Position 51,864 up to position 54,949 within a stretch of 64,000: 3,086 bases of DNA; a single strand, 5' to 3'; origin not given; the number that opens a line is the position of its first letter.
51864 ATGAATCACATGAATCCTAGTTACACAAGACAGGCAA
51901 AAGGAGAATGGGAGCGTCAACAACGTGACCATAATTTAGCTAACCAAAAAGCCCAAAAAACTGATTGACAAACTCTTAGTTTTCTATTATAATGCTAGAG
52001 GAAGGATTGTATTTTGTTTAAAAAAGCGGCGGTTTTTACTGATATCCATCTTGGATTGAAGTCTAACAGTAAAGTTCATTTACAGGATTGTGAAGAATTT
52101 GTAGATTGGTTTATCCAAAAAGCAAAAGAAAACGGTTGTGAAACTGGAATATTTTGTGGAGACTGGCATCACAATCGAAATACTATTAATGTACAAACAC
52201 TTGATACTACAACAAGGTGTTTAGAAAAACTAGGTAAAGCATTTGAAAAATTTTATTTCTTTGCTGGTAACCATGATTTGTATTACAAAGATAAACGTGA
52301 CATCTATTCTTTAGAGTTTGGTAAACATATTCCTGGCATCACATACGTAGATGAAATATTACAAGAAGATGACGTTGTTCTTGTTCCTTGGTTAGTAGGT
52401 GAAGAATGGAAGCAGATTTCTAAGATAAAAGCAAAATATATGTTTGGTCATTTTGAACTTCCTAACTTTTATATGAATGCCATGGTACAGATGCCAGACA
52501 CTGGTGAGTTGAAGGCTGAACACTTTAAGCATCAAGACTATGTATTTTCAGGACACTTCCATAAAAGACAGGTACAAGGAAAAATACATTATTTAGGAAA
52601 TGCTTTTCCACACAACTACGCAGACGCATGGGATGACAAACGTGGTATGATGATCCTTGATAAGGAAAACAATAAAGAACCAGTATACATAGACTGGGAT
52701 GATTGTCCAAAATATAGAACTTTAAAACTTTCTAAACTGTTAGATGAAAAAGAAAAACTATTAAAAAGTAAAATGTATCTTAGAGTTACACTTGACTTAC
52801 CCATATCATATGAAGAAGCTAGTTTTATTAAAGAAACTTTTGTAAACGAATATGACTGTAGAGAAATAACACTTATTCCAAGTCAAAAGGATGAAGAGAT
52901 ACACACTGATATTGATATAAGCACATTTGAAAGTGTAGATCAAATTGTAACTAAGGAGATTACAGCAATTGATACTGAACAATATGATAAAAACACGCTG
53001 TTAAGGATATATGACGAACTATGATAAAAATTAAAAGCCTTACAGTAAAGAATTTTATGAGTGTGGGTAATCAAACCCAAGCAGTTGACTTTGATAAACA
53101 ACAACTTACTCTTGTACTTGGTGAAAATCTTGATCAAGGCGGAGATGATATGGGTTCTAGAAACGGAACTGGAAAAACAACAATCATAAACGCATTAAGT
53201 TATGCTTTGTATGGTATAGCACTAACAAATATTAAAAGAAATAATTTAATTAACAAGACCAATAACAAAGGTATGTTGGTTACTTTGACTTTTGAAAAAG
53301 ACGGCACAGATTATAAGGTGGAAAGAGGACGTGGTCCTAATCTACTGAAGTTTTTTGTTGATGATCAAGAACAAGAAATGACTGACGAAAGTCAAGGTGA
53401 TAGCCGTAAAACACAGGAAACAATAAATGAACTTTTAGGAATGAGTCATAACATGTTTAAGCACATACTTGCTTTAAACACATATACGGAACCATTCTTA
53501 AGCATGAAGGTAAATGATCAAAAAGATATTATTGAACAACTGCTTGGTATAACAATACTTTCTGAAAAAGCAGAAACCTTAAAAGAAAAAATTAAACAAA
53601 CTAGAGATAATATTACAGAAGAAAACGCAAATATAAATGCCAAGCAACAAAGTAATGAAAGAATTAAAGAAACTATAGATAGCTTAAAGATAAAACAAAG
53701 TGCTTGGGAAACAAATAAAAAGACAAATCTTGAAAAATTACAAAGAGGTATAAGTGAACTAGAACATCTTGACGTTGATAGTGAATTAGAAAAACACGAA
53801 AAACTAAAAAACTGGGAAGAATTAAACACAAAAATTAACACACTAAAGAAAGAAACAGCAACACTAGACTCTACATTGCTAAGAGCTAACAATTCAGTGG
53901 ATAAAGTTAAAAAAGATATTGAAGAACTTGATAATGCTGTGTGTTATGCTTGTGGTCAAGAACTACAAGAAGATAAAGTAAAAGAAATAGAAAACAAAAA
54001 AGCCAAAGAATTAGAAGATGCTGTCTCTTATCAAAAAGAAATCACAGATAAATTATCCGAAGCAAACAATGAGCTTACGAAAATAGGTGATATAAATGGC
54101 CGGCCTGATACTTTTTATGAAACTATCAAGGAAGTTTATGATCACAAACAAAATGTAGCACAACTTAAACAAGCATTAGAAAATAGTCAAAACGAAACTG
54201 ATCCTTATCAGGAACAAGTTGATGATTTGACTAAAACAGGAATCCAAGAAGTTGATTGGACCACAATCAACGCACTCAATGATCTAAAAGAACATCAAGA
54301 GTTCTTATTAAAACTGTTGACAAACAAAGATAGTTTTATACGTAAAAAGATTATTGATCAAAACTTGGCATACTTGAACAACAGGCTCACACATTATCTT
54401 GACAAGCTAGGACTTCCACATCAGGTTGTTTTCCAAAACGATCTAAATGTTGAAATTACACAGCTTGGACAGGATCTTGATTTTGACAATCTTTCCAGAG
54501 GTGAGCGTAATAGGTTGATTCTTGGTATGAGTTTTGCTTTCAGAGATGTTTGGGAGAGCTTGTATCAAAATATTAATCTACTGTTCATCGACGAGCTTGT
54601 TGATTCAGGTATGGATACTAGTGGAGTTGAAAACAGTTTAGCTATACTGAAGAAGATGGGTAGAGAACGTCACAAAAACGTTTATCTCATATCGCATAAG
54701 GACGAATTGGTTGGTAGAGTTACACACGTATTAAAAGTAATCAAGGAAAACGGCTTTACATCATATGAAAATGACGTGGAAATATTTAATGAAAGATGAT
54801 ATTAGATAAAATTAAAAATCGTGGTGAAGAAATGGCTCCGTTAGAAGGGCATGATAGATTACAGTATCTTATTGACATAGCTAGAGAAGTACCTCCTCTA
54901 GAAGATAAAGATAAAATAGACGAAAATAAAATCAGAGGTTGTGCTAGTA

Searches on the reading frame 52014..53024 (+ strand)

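Call 6: search_protein_families(library=pfam, proteins=[window:52014-53024:+], max_evalue=0.01)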
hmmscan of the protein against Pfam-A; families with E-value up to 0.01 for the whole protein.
window:52014-53024:+ (336 aa): 2 families
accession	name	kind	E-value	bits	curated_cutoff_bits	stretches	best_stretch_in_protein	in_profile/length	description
PF00149.33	Metallophos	-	2.2e-06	28.7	21.5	1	5-184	3-190/191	Calcineurin-like phosphoesterase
PF12850.12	Metallophos_2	-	0.0012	19.3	27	1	6-188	4-122/154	Calcineurin-like phosphoesterase superfamily domain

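Call 7: search_protein_families(library=phrogs, proteins=[window:52014-53024:+], max_evalue=0.01)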
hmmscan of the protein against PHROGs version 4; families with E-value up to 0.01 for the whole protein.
window:52014-53024:+ (336 aa): 3 families
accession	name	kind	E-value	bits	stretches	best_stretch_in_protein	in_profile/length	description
phrog_100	-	DNA, RNA and nucleotide metabolism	9.1e-68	230.6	1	1-335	27-374/989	SbcD-like subunit of palindrome specific endonuclease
phrog_1649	-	other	7.6e-11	42.2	1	2-116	35-134/308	metallo-phosphoesterase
phrog_34949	-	unknown function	0.0059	17.2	0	14-94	26-103/243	-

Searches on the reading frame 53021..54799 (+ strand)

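Call 6: search_protein_families(library=pfam, proteins=[window:53021-54799:+], max_evalue=0.01)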
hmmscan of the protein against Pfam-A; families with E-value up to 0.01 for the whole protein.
window:53021-54799:+ (592 aa): 4 families
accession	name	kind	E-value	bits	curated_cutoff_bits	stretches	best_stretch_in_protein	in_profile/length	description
PF02463.25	SMC_N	-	1e-09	38.6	40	2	189-578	97-217/220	RecF/RecN/SMC N terminal domain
PF13476.12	AAA_23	-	7.2e-09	37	27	0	6-222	1-150/201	AAA domain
PF13514.12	AAA_27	-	0.0021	18.1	22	1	4-229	3-206/206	AAA domain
PF00004.35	AAA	-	0.0098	16.8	21.2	0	48-145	7-95/131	ATPase family associated with various cellular activities (AAA)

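Call 7: search_protein_families(library=phrogs, proteins=[window:53021-54799:+], max_evalue=0.01)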
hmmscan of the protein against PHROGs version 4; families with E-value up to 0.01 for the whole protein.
window:53021-54799:+ (592 aa): 4 families
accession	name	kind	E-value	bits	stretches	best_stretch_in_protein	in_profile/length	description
phrog_77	-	DNA, RNA and nucleotide metabolism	5.8e-104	350.4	1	1-585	295-955/967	SbcC-like subunit of palindrome specific endonuclease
phrog_21388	-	DNA, RNA and nucleotide metabolism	1.3e-19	71.5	1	1-118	1-117/126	exonuclease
phrog_19980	-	unknown function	1.2e-11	44.7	1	48-393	36-402/1068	-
phrog_1499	-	unknown function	8.7e-05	23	1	1-404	2-312/427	-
